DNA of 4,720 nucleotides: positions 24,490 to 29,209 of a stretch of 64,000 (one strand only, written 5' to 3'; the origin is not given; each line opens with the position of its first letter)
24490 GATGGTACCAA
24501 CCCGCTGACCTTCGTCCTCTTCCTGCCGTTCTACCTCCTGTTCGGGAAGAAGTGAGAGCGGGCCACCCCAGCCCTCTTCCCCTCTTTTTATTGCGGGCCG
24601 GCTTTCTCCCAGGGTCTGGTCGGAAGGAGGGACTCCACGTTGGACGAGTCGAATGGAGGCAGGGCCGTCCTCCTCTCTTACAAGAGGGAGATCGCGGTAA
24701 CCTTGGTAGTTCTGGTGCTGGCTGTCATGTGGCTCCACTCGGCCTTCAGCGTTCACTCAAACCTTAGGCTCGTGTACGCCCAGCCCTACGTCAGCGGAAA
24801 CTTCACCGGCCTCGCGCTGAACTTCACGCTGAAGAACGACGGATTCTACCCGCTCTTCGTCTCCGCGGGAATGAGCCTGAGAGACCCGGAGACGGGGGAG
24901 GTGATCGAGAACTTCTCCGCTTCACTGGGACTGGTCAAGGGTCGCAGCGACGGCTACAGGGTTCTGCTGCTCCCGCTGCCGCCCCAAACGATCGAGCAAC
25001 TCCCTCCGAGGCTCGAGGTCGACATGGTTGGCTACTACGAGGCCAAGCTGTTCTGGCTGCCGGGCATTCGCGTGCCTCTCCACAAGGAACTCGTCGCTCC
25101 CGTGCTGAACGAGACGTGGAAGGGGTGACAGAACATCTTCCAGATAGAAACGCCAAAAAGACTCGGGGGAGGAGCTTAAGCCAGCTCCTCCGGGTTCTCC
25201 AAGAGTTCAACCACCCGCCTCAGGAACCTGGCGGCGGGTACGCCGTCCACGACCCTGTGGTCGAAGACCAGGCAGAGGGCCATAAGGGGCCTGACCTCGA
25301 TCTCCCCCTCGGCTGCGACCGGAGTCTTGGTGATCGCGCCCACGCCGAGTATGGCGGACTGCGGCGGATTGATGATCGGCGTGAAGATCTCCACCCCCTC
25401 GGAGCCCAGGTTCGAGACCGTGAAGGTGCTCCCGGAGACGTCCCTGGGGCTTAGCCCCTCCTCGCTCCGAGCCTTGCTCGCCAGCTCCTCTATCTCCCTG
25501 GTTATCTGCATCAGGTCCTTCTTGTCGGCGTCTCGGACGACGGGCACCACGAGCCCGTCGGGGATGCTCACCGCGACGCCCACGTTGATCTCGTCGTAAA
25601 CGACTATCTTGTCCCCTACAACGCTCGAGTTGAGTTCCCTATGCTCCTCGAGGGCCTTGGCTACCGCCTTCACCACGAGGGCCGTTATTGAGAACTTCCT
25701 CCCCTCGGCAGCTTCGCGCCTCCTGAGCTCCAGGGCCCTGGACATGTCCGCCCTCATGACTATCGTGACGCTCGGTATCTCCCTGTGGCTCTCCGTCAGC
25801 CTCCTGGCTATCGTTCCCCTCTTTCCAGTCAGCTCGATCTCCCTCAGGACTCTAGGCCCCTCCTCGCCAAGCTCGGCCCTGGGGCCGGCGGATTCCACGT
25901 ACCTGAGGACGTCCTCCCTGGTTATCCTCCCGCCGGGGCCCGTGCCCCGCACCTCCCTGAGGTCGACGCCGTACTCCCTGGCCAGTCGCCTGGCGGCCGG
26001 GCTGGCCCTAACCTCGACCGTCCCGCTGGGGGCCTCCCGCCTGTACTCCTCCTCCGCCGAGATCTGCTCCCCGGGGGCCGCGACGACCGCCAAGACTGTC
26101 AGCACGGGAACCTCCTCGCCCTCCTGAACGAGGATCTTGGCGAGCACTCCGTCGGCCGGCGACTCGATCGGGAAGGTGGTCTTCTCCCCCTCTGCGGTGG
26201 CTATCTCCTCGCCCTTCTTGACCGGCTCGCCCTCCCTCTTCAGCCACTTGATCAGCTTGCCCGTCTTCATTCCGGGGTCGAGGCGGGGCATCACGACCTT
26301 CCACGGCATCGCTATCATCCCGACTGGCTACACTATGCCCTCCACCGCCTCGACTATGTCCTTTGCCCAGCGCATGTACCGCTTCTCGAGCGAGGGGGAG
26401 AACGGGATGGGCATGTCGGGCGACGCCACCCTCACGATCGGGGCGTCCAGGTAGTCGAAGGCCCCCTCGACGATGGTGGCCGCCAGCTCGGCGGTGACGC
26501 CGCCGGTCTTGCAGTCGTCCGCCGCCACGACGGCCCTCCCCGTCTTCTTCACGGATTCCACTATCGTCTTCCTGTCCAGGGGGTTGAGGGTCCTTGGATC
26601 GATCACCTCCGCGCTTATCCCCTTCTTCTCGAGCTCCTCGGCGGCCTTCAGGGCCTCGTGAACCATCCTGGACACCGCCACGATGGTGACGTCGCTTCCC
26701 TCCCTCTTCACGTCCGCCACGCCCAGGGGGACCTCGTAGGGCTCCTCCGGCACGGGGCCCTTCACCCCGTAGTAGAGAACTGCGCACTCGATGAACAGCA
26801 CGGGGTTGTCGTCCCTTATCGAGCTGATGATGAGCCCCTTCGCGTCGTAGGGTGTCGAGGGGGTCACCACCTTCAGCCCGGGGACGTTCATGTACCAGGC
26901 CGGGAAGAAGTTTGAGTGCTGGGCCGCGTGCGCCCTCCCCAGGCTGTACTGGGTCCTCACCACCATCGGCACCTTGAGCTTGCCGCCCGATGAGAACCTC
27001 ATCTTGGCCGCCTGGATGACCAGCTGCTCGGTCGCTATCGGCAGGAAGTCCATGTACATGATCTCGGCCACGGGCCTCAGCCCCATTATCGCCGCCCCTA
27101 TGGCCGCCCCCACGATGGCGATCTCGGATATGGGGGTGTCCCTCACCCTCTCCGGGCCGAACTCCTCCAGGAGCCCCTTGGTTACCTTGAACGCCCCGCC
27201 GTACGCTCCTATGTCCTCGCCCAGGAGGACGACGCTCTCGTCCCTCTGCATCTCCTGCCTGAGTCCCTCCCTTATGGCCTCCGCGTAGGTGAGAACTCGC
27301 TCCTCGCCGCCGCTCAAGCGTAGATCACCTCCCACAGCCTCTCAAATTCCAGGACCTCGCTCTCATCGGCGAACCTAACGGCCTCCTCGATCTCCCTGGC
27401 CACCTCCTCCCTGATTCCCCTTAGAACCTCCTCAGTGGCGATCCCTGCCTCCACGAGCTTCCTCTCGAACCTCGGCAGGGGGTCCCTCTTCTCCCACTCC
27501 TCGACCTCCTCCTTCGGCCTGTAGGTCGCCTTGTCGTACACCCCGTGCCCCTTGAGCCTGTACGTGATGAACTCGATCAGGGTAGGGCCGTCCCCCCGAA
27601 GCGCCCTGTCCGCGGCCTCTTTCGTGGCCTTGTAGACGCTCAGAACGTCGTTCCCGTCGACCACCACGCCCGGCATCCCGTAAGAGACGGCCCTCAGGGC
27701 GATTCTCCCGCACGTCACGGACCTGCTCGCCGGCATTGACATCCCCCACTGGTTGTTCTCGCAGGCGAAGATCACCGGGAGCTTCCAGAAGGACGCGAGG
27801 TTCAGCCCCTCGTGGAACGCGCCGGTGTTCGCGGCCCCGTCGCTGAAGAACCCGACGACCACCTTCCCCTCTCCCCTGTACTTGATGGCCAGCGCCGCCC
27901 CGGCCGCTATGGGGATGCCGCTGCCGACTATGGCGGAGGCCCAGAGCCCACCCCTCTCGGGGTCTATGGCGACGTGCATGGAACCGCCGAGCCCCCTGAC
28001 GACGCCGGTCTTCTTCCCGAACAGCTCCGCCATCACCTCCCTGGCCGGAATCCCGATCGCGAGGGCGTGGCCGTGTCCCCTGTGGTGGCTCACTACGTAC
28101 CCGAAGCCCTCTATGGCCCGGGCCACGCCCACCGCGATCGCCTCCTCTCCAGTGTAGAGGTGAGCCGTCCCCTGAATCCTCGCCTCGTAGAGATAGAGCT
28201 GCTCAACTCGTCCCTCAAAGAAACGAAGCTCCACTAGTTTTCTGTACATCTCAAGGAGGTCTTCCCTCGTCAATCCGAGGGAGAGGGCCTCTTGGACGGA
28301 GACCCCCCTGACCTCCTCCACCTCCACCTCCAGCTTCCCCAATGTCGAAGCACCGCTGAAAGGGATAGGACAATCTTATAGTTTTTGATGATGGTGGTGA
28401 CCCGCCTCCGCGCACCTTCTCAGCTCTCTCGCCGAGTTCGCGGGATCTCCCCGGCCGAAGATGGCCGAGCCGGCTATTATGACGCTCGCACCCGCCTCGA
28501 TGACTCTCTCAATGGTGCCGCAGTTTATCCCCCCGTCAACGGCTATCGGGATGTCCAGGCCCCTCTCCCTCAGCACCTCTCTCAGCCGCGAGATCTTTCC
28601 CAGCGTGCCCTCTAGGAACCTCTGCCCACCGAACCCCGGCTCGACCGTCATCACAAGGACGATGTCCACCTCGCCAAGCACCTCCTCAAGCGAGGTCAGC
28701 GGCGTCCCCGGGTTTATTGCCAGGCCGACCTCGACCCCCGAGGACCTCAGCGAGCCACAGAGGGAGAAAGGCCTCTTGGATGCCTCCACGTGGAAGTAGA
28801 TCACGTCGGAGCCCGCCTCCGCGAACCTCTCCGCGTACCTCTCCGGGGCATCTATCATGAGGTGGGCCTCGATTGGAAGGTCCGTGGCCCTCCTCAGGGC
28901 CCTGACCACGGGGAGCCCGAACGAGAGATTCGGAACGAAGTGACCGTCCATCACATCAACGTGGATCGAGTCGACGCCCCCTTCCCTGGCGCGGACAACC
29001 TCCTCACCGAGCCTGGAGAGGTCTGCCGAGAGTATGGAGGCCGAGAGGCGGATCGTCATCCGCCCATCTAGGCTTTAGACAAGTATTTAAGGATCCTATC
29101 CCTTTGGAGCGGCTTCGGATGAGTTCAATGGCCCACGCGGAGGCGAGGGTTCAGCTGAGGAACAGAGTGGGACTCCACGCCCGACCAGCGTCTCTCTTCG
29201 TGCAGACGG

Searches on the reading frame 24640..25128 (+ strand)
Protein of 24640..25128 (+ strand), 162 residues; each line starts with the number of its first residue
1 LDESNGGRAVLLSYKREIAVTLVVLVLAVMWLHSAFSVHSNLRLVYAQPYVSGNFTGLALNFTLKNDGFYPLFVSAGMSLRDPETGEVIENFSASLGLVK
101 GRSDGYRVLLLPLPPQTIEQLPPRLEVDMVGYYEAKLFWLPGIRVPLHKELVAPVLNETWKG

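Call 3: search_protein_families(library=pfam, proteins=[window:24640-25128:+], max_evalue=0.01)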
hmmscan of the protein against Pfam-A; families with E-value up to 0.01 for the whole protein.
window:24640-25128:+ (162 aa): 0 families

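Call 4: search_protein_families(library=ncbifam, proteins=[window:24640-25128:+], max_evalue=0.01)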
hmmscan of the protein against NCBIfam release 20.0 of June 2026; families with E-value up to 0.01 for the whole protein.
window:24640-25128:+ (162 aa): 0 families

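Call 67: find_homologous_proteins(query=window:24640-25128:+, max_evalue=0.001)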
Query window:24640-25128:+ (162 aa): 3 proteins with E <= 0.001 among 187 candidates.
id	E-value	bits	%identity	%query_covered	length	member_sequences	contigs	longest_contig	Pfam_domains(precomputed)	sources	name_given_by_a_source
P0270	4.4e-102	357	100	100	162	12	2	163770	-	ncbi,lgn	-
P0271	3.0e-90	319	88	100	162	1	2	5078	-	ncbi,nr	ncbi:MAG: hypothetical protein QI223_00595 [Candidatus Korarchaeota archaeon]|nr:hypothetical protei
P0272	2.5e-53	198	63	91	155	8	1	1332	-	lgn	-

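Call 76: predict_structure(alignment_id=A2)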
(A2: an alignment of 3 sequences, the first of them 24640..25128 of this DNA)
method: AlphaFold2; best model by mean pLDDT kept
length: 162 residues; sequences in the alignment: 3
mean_pLDDT: 85.2   pTM: 0.72
mean pLDDT of the five models: 85.2, 84.4, 81.8, 81.2, 80.5
residues with pLDDT >= 90: 61; 70-90: 87; 50-70: 13; < 50: 1
segments of 3 or more residues with pLDDT < 50: none
pLDDT, mean of each block of 10 residues (from residue 1): 63 84 86 87 93 89 87 90 93 83 81 89 94 73 83 90 69
secondary structure, 60 per line:
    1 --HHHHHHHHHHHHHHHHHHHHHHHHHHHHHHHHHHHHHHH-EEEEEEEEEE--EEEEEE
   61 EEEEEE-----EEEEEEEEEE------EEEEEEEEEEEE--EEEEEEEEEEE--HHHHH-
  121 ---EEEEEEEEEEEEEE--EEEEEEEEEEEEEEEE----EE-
elements in order: H3-41 E43-52 E55-66 E72-81 E88-99 E102-112 H115-119 E124-137 E140-155

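Call 77: search_protein_representatives(alignment_id=A2)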
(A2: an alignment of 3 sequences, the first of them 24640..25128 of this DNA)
Query: 3 sequences, 162 profile positions. Proteins with E-value up to 0.001 (for the whole library): 5; up to 1e-10: 3; up to 1e-30: 2. The best 5 are listed.
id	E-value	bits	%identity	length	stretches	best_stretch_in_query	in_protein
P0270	1.3e-96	337.2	-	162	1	1-162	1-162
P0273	5.9e-35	136.8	-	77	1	1-75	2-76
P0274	2.6e-26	108.6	-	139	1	20-154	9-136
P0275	4.9e-07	46.0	-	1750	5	59-100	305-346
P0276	8.7e-05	38.7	-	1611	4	59-100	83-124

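Call 80: fold_search(model_id=the predicted structure, library=pdb)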
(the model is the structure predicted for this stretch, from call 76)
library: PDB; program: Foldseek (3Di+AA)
matches with E <= 10: 1613; with E <= 0.001: 75
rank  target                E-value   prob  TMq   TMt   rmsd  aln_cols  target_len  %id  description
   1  1xq4_A                6.9e-05  1.00  0.42  0.52   4.8       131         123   14  Crystal Structure of the Putative ApaA Protein from Bordetella pertussis, Northeast Structural Genomics Target BeR40 (released 2004-11-09)
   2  1xq4_C                9.3e-05  1.00  0.42  0.53   4.7       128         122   14  Crystal Structure of the Putative ApaA Protein from Bordetella pertussis, Northeast Structural Genomics Target BeR40 (released 2004-11-09)
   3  7ok6_HHH              9.3e-05  1.00  0.30  0.30   6.8       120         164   13  Crystal structure of UNC119B in complex with LCK peptide (released 2021-06-09)
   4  9nem_D                1.2e-04  1.00  0.32  0.32   7.4       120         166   15  Structure of Unc119-Farnesylated peptide complex (released 2025-09-03)
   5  1xvs_A                1.4e-04  1.00  0.42  0.53   3.7       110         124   11  Crystal structure of apaG Protein from Vibrio cholerae (released 2004-12-14)
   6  8poj_A                1.4e-04  1.00  0.33  0.30   7.1       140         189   11  TEAD2 in complex with an inhibitor (released 2023-11-22)
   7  1tza_A                1.5e-04  1.00  0.46  0.55   5.2       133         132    9  X-ray structure of Northeast Structural Genomics Consortium target SoR45 (released 2004-07-27)
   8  1xq4_B                1.6e-04  1.00  0.42  0.53   4.7       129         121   15  Crystal Structure of the Putative ApaA Protein from Bordetella pertussis, Northeast Structural Genomics Target BeR40 (released 2004-11-09)
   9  7t2l_A                1.7e-04  1.00  0.30  0.27   7.7       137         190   12  Crystal Structure of TEAD2 in a covalent complex with TED-662 (released 2023-06-14)
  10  7ok7_J                2.0e-04  1.00  0.30  0.28   7.9       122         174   16  Crystal structure of the UNC119B ARL3 complex (released 2021-06-09)
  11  5l7k_A                2.0e-04  1.00  0.30  0.30   6.8       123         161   15  The crystal structure of myristoylated NPHP3 peptide in complex with UNC119a (released 2016-08-10)
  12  7umo_D                2.1e-04  1.00  0.33  0.33   6.0       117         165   14  Structure of Unc119-inhibitor complex. (released 2023-07-26)
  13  5hgu_B                2.1e-04  1.00  0.31  0.26   7.5       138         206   12  Crystal structure of human transcription factor TEAD2 in complex with palmitate (released 2016-02-17)
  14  7zdz_B                2.5e-04  0.99  0.30  0.20  11.6       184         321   14  Cryo-EM structure of the human inward-rectifier potassium 2.1 channel (Kir2.1) (released 2022-09-28)
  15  7ok7_H                2.5e-04  0.99  0.30  0.29   6.9       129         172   14  Crystal structure of the UNC119B ARL3 complex (released 2021-06-09)
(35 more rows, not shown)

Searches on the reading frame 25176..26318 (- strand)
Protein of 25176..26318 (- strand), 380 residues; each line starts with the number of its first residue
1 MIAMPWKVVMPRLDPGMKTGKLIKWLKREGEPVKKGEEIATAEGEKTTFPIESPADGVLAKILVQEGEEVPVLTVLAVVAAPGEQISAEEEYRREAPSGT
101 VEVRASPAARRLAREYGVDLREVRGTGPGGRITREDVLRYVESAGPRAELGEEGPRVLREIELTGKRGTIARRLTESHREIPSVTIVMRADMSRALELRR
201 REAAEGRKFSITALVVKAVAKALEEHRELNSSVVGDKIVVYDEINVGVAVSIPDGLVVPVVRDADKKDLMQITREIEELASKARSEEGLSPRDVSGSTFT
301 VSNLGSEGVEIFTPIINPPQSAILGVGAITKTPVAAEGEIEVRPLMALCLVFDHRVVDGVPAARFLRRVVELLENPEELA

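Call 49: search_protein_families(library=ncbifam, proteins=[window:25176-26318:-], max_evalue=0.00001)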
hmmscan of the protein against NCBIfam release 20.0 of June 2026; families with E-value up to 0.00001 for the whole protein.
window:25176-26318:- (380 aa): 12 families
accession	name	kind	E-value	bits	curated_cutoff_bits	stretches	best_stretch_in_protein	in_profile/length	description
TIGR01349.1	PDHac_trf_mito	equivalog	3.1e-93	313.3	445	2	102-379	140-435/437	pyruvate dehydrogenase complex dihydrolipoamide acetyltransferase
NF008814.0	PRK11854.1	equivalog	5.5e-83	279.5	722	2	87-379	316-635/637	pyruvate dehydrogenase complex dihydrolipoyllysine-residue acetyltransferase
TIGR01347.1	sucB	equivalog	1.5e-81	274.6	378.65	1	8-379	3-400/404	dihydrolipoyllysine-residue succinyltransferase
NF004309.0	PRK05704.1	equivalog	4e-80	270.2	449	1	7-379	4-404/408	2-oxoglutarate dehydrogenase complex dihydrolipoyllysine-residue succinyltransferase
TIGR01348.1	PDHac_trf_long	equivalog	3.9e-71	240.3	552.1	1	100-378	280-584/587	dihydrolipoyllysine-residue acetyltransferase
TIGR02927.1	SucB_Actino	equivalog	2e-64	218.4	423.45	3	167-375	351-570/579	2-oxoglutarate dehydrogenase, E2 component, dihydrolipoamide succinyltransferase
NF011416.0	PRK14843.1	equivalog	3.5e-61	207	429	2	160-377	120-343/347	dihydrolipoamide acetyltransferase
NF008815.0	PRK11857.1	equivalog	2.4e-48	165.2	378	1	103-379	4-305/308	dihydrolipoamide acetyltransferase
NF011457.0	PRK14875.1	equivalog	3.8e-24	85.3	307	1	7-144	5-128/372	acetoin dehydrogenase dihydrolipoyllysine-residue acetyltransferase subunit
NF008907.0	PRK12270.1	equivalog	8.3e-22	76.8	878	1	160-374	130-362/1241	multifunctional oxoglutarate decarboxylase/oxoglutarate dehydrogenase thiamine pyrophosphate-binding subunit/dihydrolipoyllysine-residue suc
NF008854.0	PRK11892.1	equivalog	3.5e-19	68.8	454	1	4-97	1-95/464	pyruvate dehydrogenase complex E1 component subunit beta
NF004173.0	PRK05641.1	equivalog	1.7e-06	28.7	199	1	19-71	92-144/153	putative acetyl-CoA carboxylase biotin carboxyl carrier protein subunit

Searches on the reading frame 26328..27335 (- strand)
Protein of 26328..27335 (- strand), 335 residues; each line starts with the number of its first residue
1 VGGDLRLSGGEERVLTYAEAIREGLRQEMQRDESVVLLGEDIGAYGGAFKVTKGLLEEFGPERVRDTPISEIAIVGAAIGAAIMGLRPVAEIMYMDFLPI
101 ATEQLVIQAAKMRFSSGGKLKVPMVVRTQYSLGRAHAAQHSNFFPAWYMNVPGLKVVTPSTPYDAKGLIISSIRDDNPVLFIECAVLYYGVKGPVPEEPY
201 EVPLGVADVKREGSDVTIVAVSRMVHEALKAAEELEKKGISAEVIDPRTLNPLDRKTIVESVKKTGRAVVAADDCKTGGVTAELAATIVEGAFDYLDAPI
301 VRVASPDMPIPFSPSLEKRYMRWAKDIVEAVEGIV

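Call 49: search_protein_families(library=ncbifam, proteins=[window:26328-27335:-], max_evalue=0.00001)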
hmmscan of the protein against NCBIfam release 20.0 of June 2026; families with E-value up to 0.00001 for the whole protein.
window:26328-27335:- (335 aa): 8 families
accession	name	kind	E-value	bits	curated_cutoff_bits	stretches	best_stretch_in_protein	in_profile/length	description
NF006667.0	PRK09212.1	subfamily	7.9e-113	376.6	321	1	14-333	3-321/327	pyruvate dehydrogenase complex E1 component subunit beta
NF008854.0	PRK11892.1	equivalog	6.6e-111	371.2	454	1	13-333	140-460/464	pyruvate dehydrogenase complex E1 component subunit beta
NF004559.0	PRK05899.2-5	equivalog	3.5e-23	81.7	488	1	23-313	326-601/627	transketolase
TIGR00204.1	dxs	equivalog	2.2e-20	72.7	465.95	1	14-310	309-588/616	1-deoxy-D-xylulose-5-phosphate synthase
NF008968.0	PRK12315.1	subfamily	1.1e-14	53.6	510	1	14-285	278-534/582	1-deoxy-D-xylulose-5-phosphate synthase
NF003933.0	PRK05444.2-2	equivalog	2.1e-13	49.6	395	1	60-314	333-582/606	1-deoxy-D-xylulose-5-phosphate synthase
NF004556.0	PRK05899.2-2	equivalog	5.9e-12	44.6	575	1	197-292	503-597/639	transketolase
NF007201.0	PRK09622.1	equivalog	1.5e-06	27.4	590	1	208-301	262-354/405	2-oxoacid:ferredoxin oxidoreductase subunit alpha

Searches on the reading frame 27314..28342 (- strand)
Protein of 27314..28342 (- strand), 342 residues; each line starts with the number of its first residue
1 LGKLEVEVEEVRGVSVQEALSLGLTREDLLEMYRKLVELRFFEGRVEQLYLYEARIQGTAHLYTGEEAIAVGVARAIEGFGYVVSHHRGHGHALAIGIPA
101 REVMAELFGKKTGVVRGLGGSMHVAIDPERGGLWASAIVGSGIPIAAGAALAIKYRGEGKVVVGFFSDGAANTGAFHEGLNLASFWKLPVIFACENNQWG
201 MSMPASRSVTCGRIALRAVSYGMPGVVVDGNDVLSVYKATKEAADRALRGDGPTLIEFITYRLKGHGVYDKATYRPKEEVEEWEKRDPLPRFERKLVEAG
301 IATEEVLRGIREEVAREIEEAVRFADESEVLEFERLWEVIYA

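Call 49: search_protein_families(library=ncbifam, proteins=[window:27314-28342:-], max_evalue=0.00001)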
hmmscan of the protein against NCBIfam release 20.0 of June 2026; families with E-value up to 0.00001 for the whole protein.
window:27314-28342:- (342 aa): 3 families
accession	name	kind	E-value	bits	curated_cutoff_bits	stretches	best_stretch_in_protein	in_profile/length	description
TIGR03182.1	PDH_E1_alph_y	equivalog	2.3e-105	352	393.85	1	27-342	2-315/315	pyruvate dehydrogenase (acetyl-transferring) E1 component subunit alpha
TIGR03181.1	PDH_E1_alph_x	equivalog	1.7e-76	257.3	411.35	1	12-342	9-328/341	pyruvate dehydrogenase (acetyl-transferring) E1 component subunit alpha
NF004559.0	PRK05899.2-5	equivalog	1.7e-10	39.8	488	1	138-269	127-254/627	transketolase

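Call 74: search_solved_structures(query=window:27314-28342:-, max_evalue=1e-20)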
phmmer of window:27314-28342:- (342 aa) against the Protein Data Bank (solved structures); distinct sequences matched with E-value up to 1e-20: 28.
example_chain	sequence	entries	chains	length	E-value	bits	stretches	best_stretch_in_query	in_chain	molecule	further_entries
1ni4_A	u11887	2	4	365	4.1e-64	220.2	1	21-336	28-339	Pyruvate dehydrogenase E1 component: Alpha subunit | Pyruvate dehydrogenase E1 component subunit alpha, somatic form, mitochondrial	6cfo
3exe_A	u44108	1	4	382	4.7e-64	220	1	21-336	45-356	Pyruvate dehydrogenase E1 component subunit alpha, somatic form, mitochondrial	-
3exf_A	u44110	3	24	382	6e-64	219.7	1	21-336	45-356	Pyruvate dehydrogenase E1 component subunit alpha, somatic form, mitochondrial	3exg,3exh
2ozl_A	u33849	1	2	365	7.8e-64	219.3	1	21-336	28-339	Pyruvate dehydrogenase E1 component alpha subunit, somatic form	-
6cer_A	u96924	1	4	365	1.1e-63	218.8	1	21-336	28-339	Pyruvate dehydrogenase E1 component subunit alpha, somatic form, mitochondrial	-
3exi_A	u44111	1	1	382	1.2e-63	218.6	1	21-336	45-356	Pyruvate dehydrogenase E1 component subunit alpha, somatic form, mitochondrial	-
1um9_A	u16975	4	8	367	9.7e-55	189.4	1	22-341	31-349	2-oxo acid dehydrogenase alpha subunit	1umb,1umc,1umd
2j9f_A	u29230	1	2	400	1.5e-44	155.9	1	23-326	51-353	2-OXOISOVALERATE DEHYDROGENASE ALPHA SUBUNIT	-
1w85_A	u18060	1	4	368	2.5e-44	155.1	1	13-329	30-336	PYRUVATE DEHYDROGENASE E1 COMPONENT, ALPHA SUBUNIT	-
3duf_A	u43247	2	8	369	2.6e-44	155.1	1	13-329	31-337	Pyruvate dehydrogenase E1 component subunit alpha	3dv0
3dva_A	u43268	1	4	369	4.9e-44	154.2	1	13-329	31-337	Pyruvate dehydrogenase E1 component subunit alpha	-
1w88_A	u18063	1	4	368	6.5e-44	153.8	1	13-329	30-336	PYRUVATE DEHYDROGENASE E1 COMPONENT, ALPHA SUBUNIT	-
1x7y_A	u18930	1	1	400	2e-43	152.2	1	23-326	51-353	2-oxoisovalerate dehydrogenase alpha subunit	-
1dtw_A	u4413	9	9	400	2e-43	152.2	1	23-326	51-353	BRANCHED-CHAIN ALPHA-KETO ACID DEHYDROGENASE ALPHA SUBUNIT | 2-OXOISOVALERATE DEHYDROGENASE ALPHA SUBUNIT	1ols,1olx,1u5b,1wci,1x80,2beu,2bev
1x7z_A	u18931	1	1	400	2.7e-43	151.8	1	23-326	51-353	2-oxoisovalerate dehydrogenase alpha subunit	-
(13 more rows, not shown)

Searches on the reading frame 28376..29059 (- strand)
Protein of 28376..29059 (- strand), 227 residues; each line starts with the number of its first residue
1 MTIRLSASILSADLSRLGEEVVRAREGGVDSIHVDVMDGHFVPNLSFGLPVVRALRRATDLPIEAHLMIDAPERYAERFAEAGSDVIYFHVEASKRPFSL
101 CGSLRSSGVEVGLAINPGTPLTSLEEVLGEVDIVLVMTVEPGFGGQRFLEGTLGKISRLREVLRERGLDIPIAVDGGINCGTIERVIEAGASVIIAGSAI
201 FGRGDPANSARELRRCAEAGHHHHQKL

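Call 3: search_protein_families(library=pfam, proteins=[window:28376-29059:-], max_evalue=0.01)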
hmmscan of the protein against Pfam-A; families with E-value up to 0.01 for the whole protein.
window:28376-29059:- (227 aa): 5 families
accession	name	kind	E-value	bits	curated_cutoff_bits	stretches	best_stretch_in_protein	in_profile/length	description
PF00834.25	Ribul_P_3_epim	-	6.1e-73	244.9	21.1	1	5-201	2-198/198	Ribulose-phosphate 3 epimerase family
PF05690.20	ThiG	-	0.00026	20.9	23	1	162-222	169-229/247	Thiazole biosynthesis protein ThiG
PF00215.30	OMPdecase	-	0.0012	19.2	27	1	167-212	174-220/221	Orotidine 5'-phosphate decarboxylase / HUMPS family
PF00977.27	His_biosynth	-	0.0041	17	23.6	0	167-201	71-106/228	Histidine biosynthesis protein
PF00478.31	IMPDH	-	0.0057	16.1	25.6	0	166-202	204-241/345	IMP dehydrogenase / GMP reductase domain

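Call 4: search_protein_families(library=ncbifam, proteins=[window:28376-29059:-], max_evalue=0.01)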
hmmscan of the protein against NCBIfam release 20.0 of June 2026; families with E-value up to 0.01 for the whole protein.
window:28376-29059:- (227 aa): 14 families
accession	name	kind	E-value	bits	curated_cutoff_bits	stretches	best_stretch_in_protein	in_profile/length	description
TIGR01163.1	rpe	equivalog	1.5e-77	259.7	212.6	1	5-214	2-211/211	ribulose-phosphate 3-epimerase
NF004076.0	PRK05581.1-4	subfamily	3.9e-65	219.2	165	1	3-211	5-213/221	ribulose-phosphate 3-epimerase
NF007266.0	PRK09722.1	equivalog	2.8e-51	174.2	271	1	2-208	2-209/230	D-allulose 6-phosphate 3-epimerase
NF005944.0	PRK08005.1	equivalog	8.8e-32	110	376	1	5-204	3-198/210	ribulose-phosphate 3 epimerase family protein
NF005986.0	PRK08091.1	equivalog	4.4e-20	72.6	264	1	4-205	14-215/229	ribulose-phosphate 3-epimerase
NF041755.1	RuMP_HxlAB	equivalog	3.4e-11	42.7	500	1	164-225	157-218/391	bifunctional 3-hexulose-6-phosphate synthase/6-phospho-3-hexuloisomerase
NF010658.0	PRK14057.1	equivalog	7.1e-10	38.8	530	1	31-211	48-235/254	epimerase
TIGR03128.2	RuMP_HxlA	equivalog_domain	1e-09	38.4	200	1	165-215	153-203/205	3-hexulose-6-phosphate synthase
NF005442.0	PRK07028.1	equivalog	3e-08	32.7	593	1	48-223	44-216/430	bifunctional hexulose-6-phosphate synthase/ribonuclease regulator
NF005819.0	PRK07695.1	equivalog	9.5e-05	22.1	251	1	166-218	146-198/205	thiazole tautomerase TenI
NF009833.0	PRK13307.1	equivalog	0.00014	20.9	274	1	164-213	326-375/392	bifunctional 5,6,7,8-tetrahydromethanopterin hydro-lyase/3-hexulose-6-phosphate synthase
TIGR00693.1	thiE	equivalog_domain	0.0011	18.3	145.1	1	159-213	144-197/197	thiamine phosphate synthase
NF008985.0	PRK12331.1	equivalog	0.0048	15.7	718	0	25-88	164-227/465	oxaloacetate decarboxylase subunit alpha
NF009832.1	PRK13306.1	subfamily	0.0051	16.3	250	0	163-215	158-208/215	3-dehydro-L-gulonate-6-phosphate decarboxylase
